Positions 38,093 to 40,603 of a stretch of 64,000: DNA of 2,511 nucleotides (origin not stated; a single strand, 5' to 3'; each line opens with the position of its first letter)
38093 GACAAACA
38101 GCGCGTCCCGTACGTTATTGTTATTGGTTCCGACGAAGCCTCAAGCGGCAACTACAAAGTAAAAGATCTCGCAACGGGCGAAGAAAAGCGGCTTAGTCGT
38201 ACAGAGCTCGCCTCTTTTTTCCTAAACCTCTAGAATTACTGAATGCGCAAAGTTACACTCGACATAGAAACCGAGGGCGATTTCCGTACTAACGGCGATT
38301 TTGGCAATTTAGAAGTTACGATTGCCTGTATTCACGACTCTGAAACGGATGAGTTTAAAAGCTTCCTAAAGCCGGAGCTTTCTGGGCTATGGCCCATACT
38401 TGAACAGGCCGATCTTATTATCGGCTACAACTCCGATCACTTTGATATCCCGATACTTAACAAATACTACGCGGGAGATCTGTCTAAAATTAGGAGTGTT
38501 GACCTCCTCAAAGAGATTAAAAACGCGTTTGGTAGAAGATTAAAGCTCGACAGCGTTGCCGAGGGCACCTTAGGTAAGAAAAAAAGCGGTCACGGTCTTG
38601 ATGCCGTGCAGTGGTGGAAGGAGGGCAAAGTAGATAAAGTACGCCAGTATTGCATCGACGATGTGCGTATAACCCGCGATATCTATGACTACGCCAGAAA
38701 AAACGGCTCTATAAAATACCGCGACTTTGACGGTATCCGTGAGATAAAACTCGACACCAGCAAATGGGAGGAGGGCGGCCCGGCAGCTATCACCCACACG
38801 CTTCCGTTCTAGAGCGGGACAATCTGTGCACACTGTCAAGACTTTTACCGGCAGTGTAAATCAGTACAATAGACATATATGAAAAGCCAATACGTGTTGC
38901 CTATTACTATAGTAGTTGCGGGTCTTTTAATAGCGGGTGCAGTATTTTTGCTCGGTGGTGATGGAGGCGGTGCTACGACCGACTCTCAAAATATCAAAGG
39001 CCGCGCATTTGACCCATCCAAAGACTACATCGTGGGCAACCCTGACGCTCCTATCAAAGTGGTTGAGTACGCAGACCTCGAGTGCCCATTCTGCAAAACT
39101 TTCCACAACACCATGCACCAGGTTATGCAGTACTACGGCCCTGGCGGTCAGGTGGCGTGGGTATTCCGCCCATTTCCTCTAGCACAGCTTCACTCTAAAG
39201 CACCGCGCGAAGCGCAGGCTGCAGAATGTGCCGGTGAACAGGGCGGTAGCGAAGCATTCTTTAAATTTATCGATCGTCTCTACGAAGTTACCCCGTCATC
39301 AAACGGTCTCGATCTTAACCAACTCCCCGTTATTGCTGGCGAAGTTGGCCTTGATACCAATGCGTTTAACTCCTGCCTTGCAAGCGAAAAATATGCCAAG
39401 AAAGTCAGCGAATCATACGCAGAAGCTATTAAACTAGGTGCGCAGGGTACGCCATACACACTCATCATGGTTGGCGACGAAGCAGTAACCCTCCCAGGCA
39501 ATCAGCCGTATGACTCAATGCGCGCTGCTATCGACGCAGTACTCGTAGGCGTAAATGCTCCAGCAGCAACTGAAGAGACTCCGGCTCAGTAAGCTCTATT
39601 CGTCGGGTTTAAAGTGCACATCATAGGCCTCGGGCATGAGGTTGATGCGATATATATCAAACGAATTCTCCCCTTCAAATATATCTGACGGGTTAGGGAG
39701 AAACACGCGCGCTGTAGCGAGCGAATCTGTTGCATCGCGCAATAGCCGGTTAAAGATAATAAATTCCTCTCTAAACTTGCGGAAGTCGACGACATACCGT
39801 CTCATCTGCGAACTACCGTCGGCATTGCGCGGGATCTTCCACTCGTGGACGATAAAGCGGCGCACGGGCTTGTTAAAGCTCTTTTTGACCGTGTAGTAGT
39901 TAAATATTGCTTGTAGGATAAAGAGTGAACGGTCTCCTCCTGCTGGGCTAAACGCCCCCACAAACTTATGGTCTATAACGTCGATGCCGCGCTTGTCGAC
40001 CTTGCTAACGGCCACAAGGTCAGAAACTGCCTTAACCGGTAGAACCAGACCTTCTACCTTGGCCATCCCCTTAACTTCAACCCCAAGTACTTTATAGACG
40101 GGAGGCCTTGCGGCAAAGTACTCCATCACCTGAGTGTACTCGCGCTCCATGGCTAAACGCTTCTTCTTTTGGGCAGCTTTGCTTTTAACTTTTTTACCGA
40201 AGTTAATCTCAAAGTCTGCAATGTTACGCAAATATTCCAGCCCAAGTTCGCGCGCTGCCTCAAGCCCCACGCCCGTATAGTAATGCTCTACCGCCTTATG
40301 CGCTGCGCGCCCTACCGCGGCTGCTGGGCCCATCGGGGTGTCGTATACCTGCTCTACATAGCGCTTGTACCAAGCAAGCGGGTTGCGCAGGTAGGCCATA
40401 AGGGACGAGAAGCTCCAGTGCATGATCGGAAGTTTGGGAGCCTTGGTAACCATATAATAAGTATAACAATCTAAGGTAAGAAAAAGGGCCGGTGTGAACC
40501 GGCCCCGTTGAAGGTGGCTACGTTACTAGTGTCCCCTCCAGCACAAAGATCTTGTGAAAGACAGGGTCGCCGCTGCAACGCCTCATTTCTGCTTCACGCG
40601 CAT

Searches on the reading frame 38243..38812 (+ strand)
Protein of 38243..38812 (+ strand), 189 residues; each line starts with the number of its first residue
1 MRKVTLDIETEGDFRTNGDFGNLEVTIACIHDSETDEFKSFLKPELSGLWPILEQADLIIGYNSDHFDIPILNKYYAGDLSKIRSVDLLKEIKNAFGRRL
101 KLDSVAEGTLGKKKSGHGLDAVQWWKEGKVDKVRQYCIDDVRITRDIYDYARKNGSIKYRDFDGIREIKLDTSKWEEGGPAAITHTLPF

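Call 81: search_protein_families(library=pfam, proteins=[window:38243-38812:+], max_evalue=0.0001)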
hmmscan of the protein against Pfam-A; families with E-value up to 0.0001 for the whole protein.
window:38243-38812:+ (189 aa): 2 families
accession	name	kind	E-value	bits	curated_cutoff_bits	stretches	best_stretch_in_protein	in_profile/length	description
PF13482.12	RNase_H_2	-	1.6e-10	41.6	22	1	6-151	3-164/165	RNase_H superfamily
PF10108.15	DNA_pol_B_exo2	-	4.5e-06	26.9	24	0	84-144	104-166/213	Predicted 3'-5' exonuclease related to the exonuclease domain of PolB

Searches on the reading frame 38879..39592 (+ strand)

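Call 81: search_protein_families(library=pfam, proteins=[window:38879-39592:+], max_evalue=0.0001)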
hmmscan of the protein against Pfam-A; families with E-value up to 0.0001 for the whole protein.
window:38879-39592:+ (237 aa): 3 families
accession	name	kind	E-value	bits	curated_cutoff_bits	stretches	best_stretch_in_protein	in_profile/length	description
PF13462.12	Thioredoxin_4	-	2.7e-25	89.9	23.2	1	49-220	5-165/165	Thioredoxin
PF01323.26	DSBA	-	1.8e-18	67.5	25.6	1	61-218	2-190/191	DSBA-like thioredoxin domain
PF13098.12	Thioredoxin_2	-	2.8e-05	24.8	27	1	62-217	10-103/104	Thioredoxin-like domain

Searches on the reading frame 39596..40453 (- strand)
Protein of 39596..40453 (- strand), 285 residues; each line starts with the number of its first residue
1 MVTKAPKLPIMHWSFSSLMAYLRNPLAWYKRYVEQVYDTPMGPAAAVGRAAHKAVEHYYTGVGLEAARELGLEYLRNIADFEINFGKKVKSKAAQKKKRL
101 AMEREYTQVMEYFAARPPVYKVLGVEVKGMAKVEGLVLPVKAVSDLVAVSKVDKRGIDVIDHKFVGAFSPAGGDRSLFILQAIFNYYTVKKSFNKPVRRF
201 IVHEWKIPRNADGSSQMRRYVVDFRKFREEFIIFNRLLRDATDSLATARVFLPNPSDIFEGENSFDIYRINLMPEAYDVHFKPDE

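Call 81: search_protein_families(library=pfam, proteins=[window:39596-40453:-], max_evalue=0.0001)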
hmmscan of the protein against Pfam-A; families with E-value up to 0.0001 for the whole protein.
window:39596-40453:- (285 aa): 1 family
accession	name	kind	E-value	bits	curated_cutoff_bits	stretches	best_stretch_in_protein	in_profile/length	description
PF12705.13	PDDEXK_1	-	1.9e-13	51.4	22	1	12-192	1-172/247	PD-(D/E)XK nuclease superfamily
